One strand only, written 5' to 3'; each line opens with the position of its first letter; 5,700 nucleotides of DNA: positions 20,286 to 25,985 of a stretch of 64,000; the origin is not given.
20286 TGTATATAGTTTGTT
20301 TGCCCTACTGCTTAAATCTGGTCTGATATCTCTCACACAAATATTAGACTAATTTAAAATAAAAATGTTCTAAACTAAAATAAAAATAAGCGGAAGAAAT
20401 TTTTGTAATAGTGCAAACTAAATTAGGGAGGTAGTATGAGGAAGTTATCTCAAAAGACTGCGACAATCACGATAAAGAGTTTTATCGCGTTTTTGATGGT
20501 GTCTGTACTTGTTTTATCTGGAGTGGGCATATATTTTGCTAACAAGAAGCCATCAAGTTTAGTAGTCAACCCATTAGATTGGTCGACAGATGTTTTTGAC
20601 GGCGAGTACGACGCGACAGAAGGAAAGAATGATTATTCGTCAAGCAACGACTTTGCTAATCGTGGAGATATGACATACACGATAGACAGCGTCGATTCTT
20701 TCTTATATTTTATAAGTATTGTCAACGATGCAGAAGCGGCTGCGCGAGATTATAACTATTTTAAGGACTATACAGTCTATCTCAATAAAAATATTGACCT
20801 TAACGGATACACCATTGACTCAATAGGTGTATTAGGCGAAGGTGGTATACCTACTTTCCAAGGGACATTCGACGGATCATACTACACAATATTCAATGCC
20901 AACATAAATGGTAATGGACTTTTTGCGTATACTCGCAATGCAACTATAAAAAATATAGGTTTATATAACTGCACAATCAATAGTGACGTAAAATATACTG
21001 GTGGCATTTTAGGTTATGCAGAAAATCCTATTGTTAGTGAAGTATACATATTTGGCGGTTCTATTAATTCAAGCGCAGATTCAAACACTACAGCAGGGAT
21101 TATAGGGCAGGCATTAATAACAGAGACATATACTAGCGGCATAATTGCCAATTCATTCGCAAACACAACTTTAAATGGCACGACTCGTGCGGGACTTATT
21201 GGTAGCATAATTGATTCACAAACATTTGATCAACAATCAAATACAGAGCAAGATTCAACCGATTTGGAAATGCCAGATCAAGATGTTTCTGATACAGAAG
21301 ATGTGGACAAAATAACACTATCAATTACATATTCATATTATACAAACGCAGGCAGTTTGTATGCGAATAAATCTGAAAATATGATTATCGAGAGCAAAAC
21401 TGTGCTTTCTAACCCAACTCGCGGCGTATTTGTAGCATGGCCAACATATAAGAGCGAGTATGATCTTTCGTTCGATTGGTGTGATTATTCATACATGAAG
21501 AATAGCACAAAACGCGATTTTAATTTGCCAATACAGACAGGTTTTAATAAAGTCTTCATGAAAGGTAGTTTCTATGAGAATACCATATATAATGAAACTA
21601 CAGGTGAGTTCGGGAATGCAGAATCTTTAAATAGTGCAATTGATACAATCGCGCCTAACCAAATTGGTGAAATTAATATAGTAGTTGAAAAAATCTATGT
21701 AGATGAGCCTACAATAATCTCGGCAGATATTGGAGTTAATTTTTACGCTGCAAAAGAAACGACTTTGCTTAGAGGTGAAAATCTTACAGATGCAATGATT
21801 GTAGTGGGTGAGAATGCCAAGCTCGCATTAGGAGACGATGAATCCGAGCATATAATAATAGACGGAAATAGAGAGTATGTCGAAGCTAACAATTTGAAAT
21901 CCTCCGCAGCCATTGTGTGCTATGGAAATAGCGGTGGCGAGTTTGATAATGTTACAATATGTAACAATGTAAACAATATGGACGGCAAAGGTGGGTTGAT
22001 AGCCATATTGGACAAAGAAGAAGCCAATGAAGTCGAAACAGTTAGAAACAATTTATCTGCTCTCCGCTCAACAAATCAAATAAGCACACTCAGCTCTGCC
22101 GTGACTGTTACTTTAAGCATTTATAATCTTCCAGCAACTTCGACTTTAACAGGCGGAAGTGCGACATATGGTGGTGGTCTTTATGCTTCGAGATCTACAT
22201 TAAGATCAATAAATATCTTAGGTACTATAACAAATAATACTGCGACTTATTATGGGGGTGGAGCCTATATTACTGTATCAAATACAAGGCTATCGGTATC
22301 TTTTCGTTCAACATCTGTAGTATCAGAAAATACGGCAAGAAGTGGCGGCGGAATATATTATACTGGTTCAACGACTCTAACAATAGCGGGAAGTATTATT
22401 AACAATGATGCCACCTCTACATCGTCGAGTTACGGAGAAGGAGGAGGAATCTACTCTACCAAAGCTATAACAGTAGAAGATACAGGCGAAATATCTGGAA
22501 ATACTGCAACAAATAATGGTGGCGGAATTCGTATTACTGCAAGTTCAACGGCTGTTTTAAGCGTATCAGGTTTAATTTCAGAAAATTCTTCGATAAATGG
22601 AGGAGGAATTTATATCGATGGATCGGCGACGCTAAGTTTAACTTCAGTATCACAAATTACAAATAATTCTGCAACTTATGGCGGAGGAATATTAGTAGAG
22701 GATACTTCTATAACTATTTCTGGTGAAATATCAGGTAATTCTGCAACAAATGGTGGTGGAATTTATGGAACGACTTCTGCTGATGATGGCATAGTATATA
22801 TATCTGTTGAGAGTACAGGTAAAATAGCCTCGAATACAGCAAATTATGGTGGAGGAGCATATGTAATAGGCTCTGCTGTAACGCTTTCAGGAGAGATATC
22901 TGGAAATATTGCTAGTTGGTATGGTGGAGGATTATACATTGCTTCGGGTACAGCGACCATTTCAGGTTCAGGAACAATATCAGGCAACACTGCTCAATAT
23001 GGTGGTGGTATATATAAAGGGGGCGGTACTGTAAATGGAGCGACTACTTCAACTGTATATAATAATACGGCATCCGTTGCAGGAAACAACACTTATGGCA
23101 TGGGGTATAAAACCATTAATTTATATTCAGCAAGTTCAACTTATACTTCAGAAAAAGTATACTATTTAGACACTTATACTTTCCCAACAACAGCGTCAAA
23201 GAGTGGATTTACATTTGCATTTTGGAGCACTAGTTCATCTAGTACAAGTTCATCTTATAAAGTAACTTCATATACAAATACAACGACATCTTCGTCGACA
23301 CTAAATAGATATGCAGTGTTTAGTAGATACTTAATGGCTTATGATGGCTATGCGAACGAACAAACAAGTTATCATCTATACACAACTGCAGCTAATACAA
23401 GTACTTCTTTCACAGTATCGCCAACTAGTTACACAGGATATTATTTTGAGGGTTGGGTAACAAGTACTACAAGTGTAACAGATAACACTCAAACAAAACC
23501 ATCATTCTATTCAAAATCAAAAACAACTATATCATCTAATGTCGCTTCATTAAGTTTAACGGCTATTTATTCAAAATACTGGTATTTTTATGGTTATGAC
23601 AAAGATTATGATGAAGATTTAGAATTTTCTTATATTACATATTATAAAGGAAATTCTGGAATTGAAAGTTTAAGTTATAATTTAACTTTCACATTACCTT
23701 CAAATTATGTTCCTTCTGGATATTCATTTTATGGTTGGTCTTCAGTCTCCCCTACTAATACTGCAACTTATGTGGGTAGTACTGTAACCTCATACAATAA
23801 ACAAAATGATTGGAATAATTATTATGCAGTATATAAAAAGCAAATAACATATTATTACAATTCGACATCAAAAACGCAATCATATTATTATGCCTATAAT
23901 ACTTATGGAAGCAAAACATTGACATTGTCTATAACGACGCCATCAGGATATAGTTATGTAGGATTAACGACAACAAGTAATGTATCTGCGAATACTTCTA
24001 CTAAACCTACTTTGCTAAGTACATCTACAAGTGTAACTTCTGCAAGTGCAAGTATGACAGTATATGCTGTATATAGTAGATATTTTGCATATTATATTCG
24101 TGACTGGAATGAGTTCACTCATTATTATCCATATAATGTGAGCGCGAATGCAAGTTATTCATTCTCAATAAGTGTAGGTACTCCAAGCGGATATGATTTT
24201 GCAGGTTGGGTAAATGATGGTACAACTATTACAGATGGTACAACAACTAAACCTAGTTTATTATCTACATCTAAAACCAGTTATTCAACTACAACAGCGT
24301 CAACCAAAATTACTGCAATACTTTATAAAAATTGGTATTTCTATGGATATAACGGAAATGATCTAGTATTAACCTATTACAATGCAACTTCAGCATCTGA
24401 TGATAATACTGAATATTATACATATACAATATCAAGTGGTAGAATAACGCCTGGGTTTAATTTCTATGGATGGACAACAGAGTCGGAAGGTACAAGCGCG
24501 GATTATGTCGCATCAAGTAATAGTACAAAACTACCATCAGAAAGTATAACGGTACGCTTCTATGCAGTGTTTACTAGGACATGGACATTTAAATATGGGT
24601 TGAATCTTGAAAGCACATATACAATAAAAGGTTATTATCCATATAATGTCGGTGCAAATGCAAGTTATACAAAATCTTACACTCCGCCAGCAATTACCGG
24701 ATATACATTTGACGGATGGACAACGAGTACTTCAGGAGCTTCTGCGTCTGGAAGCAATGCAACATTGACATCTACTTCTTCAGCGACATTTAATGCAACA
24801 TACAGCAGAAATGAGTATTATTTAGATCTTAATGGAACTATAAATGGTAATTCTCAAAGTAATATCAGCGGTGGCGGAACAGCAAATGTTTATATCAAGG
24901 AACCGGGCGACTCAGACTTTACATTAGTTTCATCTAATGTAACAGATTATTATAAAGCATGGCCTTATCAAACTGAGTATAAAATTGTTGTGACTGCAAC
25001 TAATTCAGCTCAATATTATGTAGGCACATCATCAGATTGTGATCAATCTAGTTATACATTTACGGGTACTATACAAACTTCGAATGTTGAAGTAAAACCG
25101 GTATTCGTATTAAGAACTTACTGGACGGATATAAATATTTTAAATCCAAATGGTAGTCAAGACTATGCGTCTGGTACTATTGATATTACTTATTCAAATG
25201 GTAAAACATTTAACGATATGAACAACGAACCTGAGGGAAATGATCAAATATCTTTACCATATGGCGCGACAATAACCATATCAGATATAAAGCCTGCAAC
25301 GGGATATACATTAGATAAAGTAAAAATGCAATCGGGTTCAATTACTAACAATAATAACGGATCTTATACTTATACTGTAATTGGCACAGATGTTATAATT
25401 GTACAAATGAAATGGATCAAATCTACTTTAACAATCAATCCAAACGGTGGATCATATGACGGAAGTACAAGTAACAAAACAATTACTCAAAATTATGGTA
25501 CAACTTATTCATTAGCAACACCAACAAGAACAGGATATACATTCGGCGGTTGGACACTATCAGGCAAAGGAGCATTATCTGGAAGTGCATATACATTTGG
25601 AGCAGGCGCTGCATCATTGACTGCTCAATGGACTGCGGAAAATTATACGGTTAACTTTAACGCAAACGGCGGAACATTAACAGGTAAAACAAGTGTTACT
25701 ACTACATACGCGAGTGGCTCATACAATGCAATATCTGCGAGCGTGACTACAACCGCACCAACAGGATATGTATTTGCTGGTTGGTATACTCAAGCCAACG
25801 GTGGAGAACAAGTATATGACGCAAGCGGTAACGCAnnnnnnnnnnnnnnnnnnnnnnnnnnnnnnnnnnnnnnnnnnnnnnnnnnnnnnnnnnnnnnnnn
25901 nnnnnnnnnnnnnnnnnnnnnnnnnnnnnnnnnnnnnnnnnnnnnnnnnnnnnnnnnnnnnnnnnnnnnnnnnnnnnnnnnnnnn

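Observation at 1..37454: Locus-level: three architecture-related GLUG proteins plus an orphan lipoprotein occupy about half the window, with no classical Gram-positive anchors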

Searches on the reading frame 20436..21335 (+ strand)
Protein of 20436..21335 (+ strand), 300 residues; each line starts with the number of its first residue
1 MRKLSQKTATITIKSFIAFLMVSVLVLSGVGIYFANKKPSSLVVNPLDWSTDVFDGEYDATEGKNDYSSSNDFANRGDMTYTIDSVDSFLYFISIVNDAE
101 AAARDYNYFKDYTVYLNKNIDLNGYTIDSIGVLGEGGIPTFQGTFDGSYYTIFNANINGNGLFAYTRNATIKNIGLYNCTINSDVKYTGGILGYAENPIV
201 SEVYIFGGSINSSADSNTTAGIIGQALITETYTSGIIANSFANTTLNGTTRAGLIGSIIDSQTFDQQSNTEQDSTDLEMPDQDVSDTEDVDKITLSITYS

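Call 54: search_protein_families(library=pfam, proteins=[window:20436-21335:+], max_evalue=0.1)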
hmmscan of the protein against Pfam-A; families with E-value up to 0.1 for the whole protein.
window:20436-21335:+ (300 aa): 0 families

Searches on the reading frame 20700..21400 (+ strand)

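Call 7: search_protein_families(library=pfam, proteins=[window:20700-21400:+], max_evalue=1)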
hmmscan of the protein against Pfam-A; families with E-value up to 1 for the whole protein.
window:20700-21400:+ (233 aa): 1 family
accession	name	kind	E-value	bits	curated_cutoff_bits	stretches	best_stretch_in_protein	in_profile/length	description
PF11408.13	Helicase_Sgs1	-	0.13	12.8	22.2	1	4-30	50-76/80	Sgs1 RecQ helicase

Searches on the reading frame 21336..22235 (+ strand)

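Call 54: search_protein_families(library=pfam, proteins=[window:21336-22235:+], max_evalue=0.1)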
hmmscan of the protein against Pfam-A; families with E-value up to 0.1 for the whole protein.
window:21336-22235:+ (300 aa): 1 family
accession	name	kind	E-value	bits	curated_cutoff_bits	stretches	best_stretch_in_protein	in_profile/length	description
PF16517.10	Nore1-SARAH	-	0.07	13.4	21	0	222-245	11-34/40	Novel Ras effector 1 C-terminal SARAH (Sav/Rassf/Hpo) domain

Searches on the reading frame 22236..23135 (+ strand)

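Call 54: search_protein_families(library=pfam, proteins=[window:22236-23135:+], max_evalue=0.1)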
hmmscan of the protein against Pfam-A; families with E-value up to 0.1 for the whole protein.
window:22236-23135:+ (300 aa): 1 family
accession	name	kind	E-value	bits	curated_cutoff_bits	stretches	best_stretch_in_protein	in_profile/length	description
PF02415.23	Chlam_PMP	-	2.7e-08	33.7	20.6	0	86-98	4-16/19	Chlamydia polymorphic membrane protein (Chlamydia_PMP) repeat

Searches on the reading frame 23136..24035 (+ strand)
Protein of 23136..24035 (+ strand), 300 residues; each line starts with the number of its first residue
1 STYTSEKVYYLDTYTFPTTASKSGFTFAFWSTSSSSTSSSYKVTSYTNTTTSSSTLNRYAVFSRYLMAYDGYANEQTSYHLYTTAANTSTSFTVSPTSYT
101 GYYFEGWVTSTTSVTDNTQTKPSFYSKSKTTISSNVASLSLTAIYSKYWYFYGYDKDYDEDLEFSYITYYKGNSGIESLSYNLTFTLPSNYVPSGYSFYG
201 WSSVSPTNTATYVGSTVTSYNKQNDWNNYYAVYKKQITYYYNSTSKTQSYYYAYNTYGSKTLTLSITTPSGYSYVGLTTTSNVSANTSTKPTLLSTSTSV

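Call 54: search_protein_families(library=pfam, proteins=[window:23136-24035:+], max_evalue=0.1)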
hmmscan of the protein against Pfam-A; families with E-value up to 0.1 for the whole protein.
window:23136-24035:+ (300 aa): 1 family
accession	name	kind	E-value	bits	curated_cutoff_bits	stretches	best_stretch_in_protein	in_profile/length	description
PF09479.16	Flg_new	-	1.1e-06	29.1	27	2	4-48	12-56/65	Listeria-Bacteroides repeat domain (List_Bact_rpt)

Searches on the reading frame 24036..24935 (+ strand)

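Call 54: search_protein_families(library=pfam, proteins=[window:24036-24935:+], max_evalue=0.1)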
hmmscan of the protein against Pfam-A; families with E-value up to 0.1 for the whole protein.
window:24036-24935:+ (300 aa): 2 families
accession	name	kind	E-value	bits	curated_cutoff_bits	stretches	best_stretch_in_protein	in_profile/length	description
PF09479.16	Flg_new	-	8.9e-07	29.4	27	2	203-254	14-64/65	Listeria-Bacteroides repeat domain (List_Bact_rpt)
PF18998.6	Flg_new_2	-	0.0031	17.9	23.6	1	221-259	33-72/73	Divergent InlB B-repeat domain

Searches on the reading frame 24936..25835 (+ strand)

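Call 54: search_protein_families(library=pfam, proteins=[window:24936-25835:+], max_evalue=0.1)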
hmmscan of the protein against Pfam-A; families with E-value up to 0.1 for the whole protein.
window:24936-25835:+ (300 aa): 2 families
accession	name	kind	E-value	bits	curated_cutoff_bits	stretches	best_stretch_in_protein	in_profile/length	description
PF09479.16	Flg_new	-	1.3e-15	57.7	27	2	237-295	1-50/65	Listeria-Bacteroides repeat domain (List_Bact_rpt)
PF18998.6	Flg_new_2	-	1.8e-06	28.3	23.6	1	164-235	2-72/73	Divergent InlB B-repeat domain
